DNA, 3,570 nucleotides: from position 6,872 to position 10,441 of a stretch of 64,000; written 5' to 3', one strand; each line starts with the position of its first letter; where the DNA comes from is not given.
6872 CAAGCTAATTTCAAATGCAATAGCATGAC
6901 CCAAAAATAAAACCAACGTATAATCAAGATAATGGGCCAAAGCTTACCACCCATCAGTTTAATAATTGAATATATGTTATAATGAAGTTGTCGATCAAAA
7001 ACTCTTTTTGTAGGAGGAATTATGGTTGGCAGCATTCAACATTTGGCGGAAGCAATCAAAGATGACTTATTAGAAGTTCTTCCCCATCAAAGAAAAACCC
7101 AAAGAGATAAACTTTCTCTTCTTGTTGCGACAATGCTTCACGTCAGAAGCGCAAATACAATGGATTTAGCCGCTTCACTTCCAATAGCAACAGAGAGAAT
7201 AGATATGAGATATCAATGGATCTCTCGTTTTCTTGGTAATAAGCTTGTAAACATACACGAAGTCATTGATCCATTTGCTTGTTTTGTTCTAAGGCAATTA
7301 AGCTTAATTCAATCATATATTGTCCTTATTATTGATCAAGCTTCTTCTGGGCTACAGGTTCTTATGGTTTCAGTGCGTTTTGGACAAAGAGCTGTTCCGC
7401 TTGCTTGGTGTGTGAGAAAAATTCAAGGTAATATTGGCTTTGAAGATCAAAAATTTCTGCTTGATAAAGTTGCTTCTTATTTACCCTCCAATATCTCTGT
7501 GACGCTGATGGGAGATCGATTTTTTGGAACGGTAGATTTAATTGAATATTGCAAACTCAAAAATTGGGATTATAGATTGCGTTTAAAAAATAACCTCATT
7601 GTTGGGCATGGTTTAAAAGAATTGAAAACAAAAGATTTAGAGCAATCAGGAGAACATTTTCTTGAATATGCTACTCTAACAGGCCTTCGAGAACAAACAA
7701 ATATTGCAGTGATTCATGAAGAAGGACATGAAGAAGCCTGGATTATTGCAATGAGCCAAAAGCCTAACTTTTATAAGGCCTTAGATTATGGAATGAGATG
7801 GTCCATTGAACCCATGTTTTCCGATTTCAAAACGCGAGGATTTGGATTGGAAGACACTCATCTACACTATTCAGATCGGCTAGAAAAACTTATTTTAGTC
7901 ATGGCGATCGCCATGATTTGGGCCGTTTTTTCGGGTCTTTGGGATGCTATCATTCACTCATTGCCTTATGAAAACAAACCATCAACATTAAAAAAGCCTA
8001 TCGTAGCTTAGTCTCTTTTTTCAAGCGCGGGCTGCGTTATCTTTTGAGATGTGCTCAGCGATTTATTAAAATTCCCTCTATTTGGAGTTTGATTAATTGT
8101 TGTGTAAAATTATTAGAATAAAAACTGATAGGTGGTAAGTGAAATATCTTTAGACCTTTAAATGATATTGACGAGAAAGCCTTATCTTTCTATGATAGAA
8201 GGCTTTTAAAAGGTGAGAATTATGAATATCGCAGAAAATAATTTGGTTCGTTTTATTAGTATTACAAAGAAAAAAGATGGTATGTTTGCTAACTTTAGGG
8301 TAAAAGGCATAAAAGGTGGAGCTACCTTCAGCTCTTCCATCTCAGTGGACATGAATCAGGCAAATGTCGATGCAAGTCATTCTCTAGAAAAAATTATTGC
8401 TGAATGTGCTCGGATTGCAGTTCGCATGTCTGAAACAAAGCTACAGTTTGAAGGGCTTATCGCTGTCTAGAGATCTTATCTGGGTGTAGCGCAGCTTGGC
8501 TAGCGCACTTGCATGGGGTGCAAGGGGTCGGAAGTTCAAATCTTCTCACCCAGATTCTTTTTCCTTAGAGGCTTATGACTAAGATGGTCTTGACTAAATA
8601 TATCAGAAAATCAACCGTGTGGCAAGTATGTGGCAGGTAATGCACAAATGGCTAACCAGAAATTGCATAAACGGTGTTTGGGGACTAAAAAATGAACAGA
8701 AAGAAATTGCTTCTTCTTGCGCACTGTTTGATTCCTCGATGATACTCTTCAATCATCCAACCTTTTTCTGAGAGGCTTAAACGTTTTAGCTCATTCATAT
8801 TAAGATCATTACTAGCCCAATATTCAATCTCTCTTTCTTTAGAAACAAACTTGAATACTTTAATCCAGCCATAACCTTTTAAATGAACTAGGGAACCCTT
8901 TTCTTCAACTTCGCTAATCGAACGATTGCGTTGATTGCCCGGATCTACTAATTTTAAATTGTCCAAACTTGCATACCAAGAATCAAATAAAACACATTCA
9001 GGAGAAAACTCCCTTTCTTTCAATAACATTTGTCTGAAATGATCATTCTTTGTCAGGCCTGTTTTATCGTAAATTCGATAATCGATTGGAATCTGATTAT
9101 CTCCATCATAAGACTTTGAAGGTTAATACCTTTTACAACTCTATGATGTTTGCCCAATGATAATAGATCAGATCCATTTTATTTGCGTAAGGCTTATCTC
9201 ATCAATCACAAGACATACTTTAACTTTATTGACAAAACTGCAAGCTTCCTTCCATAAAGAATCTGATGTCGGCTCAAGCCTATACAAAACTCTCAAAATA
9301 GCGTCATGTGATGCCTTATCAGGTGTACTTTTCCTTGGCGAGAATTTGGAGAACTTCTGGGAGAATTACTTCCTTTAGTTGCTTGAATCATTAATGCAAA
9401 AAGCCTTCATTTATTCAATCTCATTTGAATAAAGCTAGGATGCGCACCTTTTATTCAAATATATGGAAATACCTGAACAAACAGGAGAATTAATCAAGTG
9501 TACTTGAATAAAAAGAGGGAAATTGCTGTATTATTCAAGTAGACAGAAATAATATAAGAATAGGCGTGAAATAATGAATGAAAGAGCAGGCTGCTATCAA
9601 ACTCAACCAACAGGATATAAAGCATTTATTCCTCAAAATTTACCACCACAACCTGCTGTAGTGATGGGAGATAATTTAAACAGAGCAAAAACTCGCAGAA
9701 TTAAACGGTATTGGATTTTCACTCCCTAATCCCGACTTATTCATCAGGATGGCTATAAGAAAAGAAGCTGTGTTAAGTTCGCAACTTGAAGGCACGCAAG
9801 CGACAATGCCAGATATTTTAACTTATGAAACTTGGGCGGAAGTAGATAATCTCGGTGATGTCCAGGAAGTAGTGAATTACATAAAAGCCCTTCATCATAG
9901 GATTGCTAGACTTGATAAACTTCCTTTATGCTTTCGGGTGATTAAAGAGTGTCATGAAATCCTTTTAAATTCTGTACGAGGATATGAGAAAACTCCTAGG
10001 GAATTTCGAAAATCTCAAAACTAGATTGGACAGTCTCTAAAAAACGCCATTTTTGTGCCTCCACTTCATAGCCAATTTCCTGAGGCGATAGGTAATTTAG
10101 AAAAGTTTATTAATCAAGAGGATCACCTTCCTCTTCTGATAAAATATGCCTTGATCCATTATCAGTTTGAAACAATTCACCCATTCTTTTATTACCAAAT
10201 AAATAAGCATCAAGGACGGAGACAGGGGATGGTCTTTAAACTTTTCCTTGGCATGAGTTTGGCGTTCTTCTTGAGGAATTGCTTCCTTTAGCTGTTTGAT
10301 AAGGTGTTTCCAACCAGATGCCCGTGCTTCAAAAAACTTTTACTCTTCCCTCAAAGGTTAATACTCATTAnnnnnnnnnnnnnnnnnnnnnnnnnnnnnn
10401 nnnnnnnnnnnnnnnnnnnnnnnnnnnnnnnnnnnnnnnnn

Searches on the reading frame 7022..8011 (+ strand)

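Call 62: search_protein_families(library=ncbifam, proteins=[window:7022-8011:+], max_evalue=0.00001)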
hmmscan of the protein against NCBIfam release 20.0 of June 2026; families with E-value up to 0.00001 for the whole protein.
window:7022-8011:+ (329 aa): 1 family
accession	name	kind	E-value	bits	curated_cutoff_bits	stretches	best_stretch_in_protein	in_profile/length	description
NF033591.1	transpos_IS4_2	equivalog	1.9e-41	142.3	152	1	47-306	4-282/340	IS4 family transposase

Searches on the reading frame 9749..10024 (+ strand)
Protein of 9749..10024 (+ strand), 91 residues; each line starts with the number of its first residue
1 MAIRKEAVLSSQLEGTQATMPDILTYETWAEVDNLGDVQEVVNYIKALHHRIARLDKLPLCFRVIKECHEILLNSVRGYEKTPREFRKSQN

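Call 116: search_protein_families(library=pfam, proteins=[window:9749-10024:+], max_evalue=0.001)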
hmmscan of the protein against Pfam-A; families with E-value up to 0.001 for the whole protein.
window:9749-10024:+ (91 aa): 1 family
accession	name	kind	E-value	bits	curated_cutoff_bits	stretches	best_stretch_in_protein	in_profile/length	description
PF13784.11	Fic_N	-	9.8e-15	54.8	26.7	1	1-50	30-79/82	Fic/DOC family N-terminal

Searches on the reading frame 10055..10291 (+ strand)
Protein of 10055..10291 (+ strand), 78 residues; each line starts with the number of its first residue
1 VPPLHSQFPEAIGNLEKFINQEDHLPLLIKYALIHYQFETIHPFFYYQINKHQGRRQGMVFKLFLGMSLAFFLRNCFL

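Call 116: search_protein_families(library=pfam, proteins=[window:10055-10291:+], max_evalue=0.001)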
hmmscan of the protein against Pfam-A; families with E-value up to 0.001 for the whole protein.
window:10055-10291:+ (78 aa): 1 family
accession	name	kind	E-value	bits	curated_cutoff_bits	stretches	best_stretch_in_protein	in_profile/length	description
PF02661.23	Fic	-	1.2e-06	29.7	24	1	2-44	36-77/93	Fic/DOC family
